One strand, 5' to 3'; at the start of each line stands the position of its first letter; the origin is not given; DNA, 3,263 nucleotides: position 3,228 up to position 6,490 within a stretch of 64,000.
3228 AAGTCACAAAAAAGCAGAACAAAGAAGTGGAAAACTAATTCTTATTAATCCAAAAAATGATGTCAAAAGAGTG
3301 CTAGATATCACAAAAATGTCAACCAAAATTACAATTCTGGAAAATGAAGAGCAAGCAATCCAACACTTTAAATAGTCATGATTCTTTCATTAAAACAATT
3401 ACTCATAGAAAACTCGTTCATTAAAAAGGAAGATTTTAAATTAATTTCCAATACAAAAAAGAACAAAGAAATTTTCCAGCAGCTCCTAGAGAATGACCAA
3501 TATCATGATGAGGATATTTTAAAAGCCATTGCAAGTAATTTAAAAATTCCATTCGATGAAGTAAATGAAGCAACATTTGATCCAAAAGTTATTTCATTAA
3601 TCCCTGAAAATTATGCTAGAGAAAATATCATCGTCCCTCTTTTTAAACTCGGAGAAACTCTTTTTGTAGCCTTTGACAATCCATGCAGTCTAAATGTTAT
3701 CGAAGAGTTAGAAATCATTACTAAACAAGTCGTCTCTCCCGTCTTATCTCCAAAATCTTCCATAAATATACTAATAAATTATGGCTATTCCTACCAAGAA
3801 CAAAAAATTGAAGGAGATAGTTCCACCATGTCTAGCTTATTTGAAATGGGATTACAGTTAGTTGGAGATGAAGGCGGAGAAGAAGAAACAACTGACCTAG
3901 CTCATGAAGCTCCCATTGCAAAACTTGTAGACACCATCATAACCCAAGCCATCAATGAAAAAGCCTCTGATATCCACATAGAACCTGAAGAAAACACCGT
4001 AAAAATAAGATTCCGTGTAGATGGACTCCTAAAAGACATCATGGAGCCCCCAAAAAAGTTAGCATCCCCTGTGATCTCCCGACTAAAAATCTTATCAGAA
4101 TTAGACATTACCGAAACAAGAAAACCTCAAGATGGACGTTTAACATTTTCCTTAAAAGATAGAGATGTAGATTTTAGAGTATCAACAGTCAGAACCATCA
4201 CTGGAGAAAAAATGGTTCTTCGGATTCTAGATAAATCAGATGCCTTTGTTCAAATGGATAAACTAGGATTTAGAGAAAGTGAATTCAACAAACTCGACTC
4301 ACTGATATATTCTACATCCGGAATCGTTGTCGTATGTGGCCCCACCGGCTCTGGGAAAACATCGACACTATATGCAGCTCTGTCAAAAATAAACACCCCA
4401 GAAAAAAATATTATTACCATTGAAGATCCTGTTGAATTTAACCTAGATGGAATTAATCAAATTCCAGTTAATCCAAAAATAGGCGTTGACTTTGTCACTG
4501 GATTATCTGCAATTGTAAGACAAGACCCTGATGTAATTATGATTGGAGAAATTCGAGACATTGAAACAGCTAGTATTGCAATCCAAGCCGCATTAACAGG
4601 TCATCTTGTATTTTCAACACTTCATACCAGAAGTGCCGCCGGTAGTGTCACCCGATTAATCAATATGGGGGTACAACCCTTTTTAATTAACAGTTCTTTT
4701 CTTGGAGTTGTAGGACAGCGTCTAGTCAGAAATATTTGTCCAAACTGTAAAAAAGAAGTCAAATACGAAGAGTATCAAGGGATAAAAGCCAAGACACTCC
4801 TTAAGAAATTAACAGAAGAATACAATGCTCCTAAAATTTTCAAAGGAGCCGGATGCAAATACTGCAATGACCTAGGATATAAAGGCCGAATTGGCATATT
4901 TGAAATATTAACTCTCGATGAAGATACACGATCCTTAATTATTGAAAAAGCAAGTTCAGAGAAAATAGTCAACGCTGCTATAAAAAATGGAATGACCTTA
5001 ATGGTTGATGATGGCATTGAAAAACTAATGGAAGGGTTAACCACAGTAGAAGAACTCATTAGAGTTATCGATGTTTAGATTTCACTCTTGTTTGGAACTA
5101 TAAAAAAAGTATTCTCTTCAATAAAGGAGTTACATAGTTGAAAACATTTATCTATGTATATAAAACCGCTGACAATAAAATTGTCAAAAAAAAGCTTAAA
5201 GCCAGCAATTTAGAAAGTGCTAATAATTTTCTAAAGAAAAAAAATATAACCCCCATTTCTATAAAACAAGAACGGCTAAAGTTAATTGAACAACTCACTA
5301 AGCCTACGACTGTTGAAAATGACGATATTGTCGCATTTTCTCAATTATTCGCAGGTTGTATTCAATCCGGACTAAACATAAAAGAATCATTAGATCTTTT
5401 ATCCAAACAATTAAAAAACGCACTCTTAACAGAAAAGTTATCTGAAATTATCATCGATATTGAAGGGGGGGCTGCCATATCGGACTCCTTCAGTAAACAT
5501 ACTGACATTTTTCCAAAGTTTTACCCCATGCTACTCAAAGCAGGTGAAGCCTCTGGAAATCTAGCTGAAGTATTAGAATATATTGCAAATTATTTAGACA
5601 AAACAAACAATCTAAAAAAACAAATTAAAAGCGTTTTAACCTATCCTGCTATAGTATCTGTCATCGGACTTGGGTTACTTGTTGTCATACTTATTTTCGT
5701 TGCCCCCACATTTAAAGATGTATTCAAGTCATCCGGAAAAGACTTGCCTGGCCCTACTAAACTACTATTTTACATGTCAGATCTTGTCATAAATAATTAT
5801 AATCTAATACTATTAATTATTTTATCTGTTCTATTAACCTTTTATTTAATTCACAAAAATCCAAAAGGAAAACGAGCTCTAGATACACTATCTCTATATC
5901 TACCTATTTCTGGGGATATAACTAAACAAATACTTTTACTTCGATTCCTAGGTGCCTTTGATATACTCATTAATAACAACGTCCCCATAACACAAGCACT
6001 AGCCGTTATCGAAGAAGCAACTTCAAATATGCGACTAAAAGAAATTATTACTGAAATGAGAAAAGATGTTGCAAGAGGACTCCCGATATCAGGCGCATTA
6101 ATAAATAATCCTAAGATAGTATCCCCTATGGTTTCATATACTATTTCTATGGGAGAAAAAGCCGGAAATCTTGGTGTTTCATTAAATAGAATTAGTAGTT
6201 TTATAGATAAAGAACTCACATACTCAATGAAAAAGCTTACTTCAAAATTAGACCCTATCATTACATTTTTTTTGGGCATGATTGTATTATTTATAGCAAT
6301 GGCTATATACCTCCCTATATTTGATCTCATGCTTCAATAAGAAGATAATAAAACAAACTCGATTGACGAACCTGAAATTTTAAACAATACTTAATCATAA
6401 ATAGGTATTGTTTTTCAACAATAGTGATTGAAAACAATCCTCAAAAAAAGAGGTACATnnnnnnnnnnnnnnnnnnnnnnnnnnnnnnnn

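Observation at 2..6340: Fused phosphatase/anti-sigma-kinase partner switch coupled to a pilus motor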

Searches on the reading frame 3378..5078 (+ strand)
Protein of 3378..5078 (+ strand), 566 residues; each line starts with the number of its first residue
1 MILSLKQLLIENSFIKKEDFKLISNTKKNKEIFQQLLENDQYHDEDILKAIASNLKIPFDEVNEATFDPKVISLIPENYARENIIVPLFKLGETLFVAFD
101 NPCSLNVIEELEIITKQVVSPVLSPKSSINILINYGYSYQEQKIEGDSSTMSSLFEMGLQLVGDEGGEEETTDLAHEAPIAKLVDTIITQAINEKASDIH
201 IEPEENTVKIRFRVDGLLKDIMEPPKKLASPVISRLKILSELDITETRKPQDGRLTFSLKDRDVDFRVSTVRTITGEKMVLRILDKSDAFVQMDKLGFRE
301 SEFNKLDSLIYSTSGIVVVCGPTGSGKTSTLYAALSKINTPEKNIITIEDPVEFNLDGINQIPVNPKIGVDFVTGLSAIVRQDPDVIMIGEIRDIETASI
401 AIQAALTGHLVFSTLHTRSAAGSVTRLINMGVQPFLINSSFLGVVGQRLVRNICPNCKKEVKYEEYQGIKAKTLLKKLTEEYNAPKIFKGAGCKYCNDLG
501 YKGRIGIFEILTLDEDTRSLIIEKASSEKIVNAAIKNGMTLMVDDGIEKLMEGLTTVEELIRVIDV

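Call 5: search_protein_families(library=pfam, proteins=[window:3378-5078:+], max_evalue=0.01)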
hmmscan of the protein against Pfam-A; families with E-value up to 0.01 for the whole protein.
window:3378-5078:+ (566 aa): 5 families
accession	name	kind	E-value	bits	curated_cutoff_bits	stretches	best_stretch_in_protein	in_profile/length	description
PF00437.27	T2SSE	-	4.3e-134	447.3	24.9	1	175-562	3-370/370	Type II/IV secretion system protein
PF05157.20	MshEN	-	4.8e-13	49.4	23.1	1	56-141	2-88/90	MshEN domain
PF13191.12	AAA_16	-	0.00046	21.2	32.6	1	298-364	4-66/167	AAA ATPase domain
PF13401.12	AAA_22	-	0.0018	19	27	1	312-354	3-45/130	AAA domain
PF01637.24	ATPase_2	-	0.0097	16.2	33.2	0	299-344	4-50/225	ATPase domain predominantly from Archaea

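Call 6: search_protein_families(library=ncbifam, proteins=[window:3378-5078:+], max_evalue=0.01)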
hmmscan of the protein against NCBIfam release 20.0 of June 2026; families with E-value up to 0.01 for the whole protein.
window:3378-5078:+ (566 aa): 19 families
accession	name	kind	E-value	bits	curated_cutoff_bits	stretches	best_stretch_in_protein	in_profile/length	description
TIGR02538.1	type_IV_pilB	equivalog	1.1e-176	588.7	675.65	1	5-563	2-561/564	type IV-A pilus assembly ATPase PilB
TIGR02533.1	type_II_gspE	equivalog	6e-173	576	630.25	1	74-563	3-485/486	type II secretion system ATPase GspE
NF053534.1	T4PilAsmATPsTfpB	equivalog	1.8e-140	469.1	850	1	38-564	59-582/584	type IV pilus assembly ATPase TfpB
NF007755.0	PRK10436.1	equivalog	1.6e-130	435.9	617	1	94-564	28-459/465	type II secretion system protein GspE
NF041000.1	ATPase_ComGA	equivalog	1e-80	270.6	300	1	186-451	2-266/267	competence type IV pilus ATPase ComGA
TIGR01420.1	pilT_fam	subfamily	3e-51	174.7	319.1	1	185-431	3-243/343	PilT/PilU family type 4a pilus ATPase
TIGR02525.1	plasmid_TraJ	equivalog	2.8e-27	95.6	368.3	1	278-430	119-272/372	plasmid transfer ATPase TraJ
TIGR02524.1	dot_icm_DotB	equivalog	2.9e-20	72.8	463.3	1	310-429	130-258/358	Dot/Icm type IV secretion system ATPase DotB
NF058587.1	archaellum_moto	equivalog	8.7e-17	61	550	1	317-445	278-408/527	archaellum flagellar ATPase motor FlaI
TIGR02782.1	TrbB_P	equivalog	1.6e-14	53.9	304.55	1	300-428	123-253/303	P-type conjugative transfer ATPase TrbB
TIGR02788.1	VirB11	equivalog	5.4e-13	48.6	249.95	1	316-431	146-266/308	P-type DNA transfer ATPase VirB11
NF010407.0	PRK13833.1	subfamily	3.7e-11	43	499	1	317-429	147-261/323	conjugal transfer protein TrbB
NF010469.0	PRK13894.1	subfamily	1.6e-10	40.8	508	1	307-428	143-265/320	conjugal transfer ATPase TrbB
TIGR03819.1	heli_sec_ATPase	hypoth_equivalog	1.2e-09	37.9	373.15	1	273-432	136-302/340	TadA family conjugal transfer-associated ATPase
NF008411.1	PRK11234.1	equivalog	4.9e-09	35.1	1170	1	5-143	484-623/723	cyclic di-3',5'-guanylate-activated glycosyltransferase NfrB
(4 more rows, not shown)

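Call 44: find_related_loci(query=window:3378-5078:+, collection=metagenome_contigs, flank=6000)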
Query window:3378-5078:+ (566 aa) in metagenome_contigs; peptide patterns used: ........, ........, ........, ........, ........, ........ (x = any residue, [..] = any of these).
61 stretches matched a pattern; 7 encode a relative of the query (tblastn E <= 1e-3); 7 distinct loci.
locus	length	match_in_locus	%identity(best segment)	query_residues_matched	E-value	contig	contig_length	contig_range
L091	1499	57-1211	48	176-563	3e-132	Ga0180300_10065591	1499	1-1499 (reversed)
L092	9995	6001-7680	41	3-564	1e-136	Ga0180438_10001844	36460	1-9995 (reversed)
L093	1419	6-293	39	470-564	4e-17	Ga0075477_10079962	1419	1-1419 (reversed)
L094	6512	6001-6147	34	417-477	8e-5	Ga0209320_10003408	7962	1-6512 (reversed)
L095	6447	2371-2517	34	417-477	9e-5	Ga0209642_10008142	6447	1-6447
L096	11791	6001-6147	34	417-477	9e-5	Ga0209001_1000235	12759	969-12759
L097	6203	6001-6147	34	417-477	1e-4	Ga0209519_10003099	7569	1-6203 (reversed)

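Call 58: find_homologous_proteins(query=window:3378-5078:+, max_evalue=1e-50)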
Query window:3378-5078:+ (566 aa): 8000 proteins with E <= 1e-50 among 8000 candidates; the best 120 are listed.
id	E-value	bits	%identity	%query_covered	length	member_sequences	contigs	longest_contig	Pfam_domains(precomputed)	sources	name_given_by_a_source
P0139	0.0e+0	1225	100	100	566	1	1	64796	PF05157.21,PF00437.27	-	-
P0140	6.4e-257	872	71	100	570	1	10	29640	PF05157.21,PF00437.27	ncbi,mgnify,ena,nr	ncbi:type II secretion system protein GspE [bacterium]|mgnify:CR=1 FL=1|nr:type II secretion system 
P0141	4.5e-256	869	70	100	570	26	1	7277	PF05157.21,PF00437.27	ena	-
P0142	7.6e-252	855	69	100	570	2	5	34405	PF05157.21,PF00437.27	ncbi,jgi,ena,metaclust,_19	metaclust:\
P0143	1.1e-251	854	69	100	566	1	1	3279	PF05157.21,PF00437.27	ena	-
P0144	1.4e-250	851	70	100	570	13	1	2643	PF05157.21,PF00437.27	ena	-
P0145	1.0e-249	848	69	100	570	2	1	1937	PF05157.21,PF00437.27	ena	-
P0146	1.4e-249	847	69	100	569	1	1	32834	PF05157.21,PF00437.27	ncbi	-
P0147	8.1e-244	828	67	100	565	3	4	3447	PF05157.21,PF00437.27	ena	-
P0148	1.5e-241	821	66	99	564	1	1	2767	PF05157.21,PF00437.27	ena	-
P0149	2.0e-241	820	67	100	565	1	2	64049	PF05157.21,PF00437.27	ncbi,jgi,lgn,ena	jgi:type IV pilus assembly protein PilB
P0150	2.7e-235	800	67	100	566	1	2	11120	PF05157.21,PF00437.27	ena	-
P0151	2.2e-234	797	66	100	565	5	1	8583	PF05157.21,PF00437.27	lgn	-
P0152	2.8e-231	787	66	100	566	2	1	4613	PF05157.21,PF00437.27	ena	-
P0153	3.3e-229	780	64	100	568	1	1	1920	PF05157.21,PF00437.27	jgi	jgi:type IV pilus assembly protein PilB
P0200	1.7e-178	613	50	96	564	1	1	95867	PF05157.21,PF00437.27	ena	-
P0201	1.7e-175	603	52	98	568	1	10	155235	PF05157.21,PF00437.27,PF13401.13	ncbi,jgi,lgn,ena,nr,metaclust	ncbi:MAG: type II secretion system protein GspE [Candidatus Margulisiibacteriota bacterium]|nr:MAG: 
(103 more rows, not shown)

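Call 59: find_encoding_contigs(protein=P0201, flank=9000, max_places=2)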
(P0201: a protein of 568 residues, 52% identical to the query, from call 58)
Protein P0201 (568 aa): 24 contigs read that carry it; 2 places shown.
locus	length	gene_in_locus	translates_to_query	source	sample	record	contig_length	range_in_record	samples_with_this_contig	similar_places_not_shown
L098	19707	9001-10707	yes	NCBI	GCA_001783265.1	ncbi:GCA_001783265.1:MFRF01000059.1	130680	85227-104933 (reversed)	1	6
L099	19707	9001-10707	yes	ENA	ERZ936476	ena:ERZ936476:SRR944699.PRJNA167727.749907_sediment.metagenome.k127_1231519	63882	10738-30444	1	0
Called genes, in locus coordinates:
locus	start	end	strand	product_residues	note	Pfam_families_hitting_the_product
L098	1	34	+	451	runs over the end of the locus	PF02310:B12-binding, PF04055:Radical_SAM, PF13282:DUF4070 (weak)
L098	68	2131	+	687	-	PF16927:HisKA_7TM, PF00512:HisKA (weak), PF02518:HATPase_c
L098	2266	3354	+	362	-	PF02073:Peptidase_M29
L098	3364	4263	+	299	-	PF00890:FAD_binding_2 (weak), PF01134:GIDA (faint), PF01266:DAO (weak), PF07992:Pyr_redox_2, PF12831:FAD_oxidored (weak), PF13450:NAD_binding_8 (weak), PF13738:Pyr_redox_3, PF00070:Pyr_redox, +4 more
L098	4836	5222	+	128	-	PF00072:Response_reg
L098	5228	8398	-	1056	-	PF08455:SNF2_assoc, PF04851:ResIII, PF00176:SNF2-rel_dom, PF00270:DEAD, PF00271:Helicase_C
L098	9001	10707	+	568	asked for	PF13401:AAA_22 (faint), PF05157:MshEN, PF00437:T2SSE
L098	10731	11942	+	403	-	PF28597:T2SSF_N (weak), PF00482:T2SSF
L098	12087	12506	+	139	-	PF07963:N_methyl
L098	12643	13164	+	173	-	PF07963:N_methyl (faint)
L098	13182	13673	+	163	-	-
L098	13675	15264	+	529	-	-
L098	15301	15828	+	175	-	-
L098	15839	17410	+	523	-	PF11104:PilM_2 (faint)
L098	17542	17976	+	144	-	PF04350:PilO (weak)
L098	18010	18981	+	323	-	-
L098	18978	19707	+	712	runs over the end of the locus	PF09136:Glucodextran_B (faint), PF03958:Secretin_N (faint), PF21305:type_II_gspD_N0 (weak), PF07660:STN, PF00263:Secretin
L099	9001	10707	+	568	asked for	PF13401:AAA_22 (faint), PF05157:MshEN, PF00437:T2SSE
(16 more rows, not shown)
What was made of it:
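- On Type IV pilus assembly ATPase PilB and platform PilC: In L098, PilB is followed by pilins, PilM, PilO and a secretin (call 59).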

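Call 60: find_encoding_contigs(protein=P0200, flank=9000, max_places=1)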
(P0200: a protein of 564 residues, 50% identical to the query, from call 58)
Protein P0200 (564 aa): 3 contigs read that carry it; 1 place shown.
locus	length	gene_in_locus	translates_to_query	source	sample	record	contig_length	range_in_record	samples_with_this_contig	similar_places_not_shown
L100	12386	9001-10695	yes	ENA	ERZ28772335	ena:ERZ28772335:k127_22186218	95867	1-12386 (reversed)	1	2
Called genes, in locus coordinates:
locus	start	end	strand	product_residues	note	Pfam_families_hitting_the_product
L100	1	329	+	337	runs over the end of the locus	PF00154:RecA_N, PF06745:ATPase (faint), PF08423:Rad51, PF27531:MT3502_N (weak), PF21096:RecA_C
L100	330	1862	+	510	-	PF12072:RNase_Y_N, PF26594:KH_NusA_2nd (faint), PF00013:KH_1, PF01966:HD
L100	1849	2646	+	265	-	PF00149:Metallophos, PF13277:YmdB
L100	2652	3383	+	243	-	-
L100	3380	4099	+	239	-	PF00005:ABC_tran, PF13304:AAA_21 (faint)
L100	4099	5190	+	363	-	PF03739:LptF_LptG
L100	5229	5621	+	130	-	PF00072:Response_reg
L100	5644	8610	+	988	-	PF13185:GAF_2, PF13492:GAF_3 (faint), PF01590:GAF, PF13185:GAF_2, PF07228:SpoIIE, PF13581:HATPase_c_2, PF02518:HATPase_c (faint)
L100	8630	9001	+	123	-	PF13466:STAS_2, PF01740:STAS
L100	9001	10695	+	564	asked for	PF05157:MshEN, PF00437:T2SSE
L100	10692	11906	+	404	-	PF28597:T2SSF_N (weak), PF00482:T2SSF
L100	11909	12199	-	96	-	-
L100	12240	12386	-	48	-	?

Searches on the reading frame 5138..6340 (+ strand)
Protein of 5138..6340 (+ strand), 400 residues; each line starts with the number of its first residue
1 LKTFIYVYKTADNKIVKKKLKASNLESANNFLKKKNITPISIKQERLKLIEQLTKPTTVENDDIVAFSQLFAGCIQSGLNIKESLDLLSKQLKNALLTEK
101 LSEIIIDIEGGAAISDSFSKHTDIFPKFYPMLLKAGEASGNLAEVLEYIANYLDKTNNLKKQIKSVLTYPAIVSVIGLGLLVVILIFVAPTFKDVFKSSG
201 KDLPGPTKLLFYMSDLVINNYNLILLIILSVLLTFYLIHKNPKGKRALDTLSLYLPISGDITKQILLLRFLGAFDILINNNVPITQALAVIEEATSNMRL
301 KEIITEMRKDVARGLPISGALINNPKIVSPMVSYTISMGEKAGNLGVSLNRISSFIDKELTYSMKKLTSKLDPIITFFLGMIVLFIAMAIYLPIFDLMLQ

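Call 5: search_protein_families(library=pfam, proteins=[window:5138-6340:+], max_evalue=0.01)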
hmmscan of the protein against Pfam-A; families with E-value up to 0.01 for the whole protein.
window:5138-6340:+ (400 aa): 2 families
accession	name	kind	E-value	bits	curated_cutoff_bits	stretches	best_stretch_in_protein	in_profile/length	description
PF00482.28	T2SSF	-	4.8e-51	172.4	25.2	2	67-190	1-125/125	Type II secretion system (T2SS), protein F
PF22728.1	NCH1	-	0.0067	16.6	27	0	273-315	106-151/173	NACHT C-terminal Helical domain 1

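Call 6: search_protein_families(library=ncbifam, proteins=[window:5138-6340:+], max_evalue=0.01)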
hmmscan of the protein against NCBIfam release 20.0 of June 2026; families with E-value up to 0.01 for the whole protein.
window:5138-6340:+ (400 aa): 6 families
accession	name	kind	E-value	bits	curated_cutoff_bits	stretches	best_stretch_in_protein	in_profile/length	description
TIGR02120.1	GspF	equivalog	5.8e-78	262.9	424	1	6-397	3-397/401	type II secretion system inner membrane protein GspF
NF052606.1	T4PiliAsmPilCMyx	equivalog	7.5e-76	255.6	700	1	3-397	21-414/419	type IV pilus assembly protein PilC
NF052607.1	T4PiliAsmPilCThrm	equivalog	1.3e-74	251.7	700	1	1-398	1-401/406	type IV pilus assembly protein PilC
NF007861.0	PRK10573.1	equivalog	6.2e-58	196.7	401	1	16-397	19-394/401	protein transport protein HofC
NF047826.1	T3SSXpsF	equivalog_domain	9.7e-44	149.8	650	1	10-397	10-400/405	type II secretion system protein XpsF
NF041012.2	T4P_ComGB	equivalog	4.3e-39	134.8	240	1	66-398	5-331/332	competence type IV pilus assembly protein ComGB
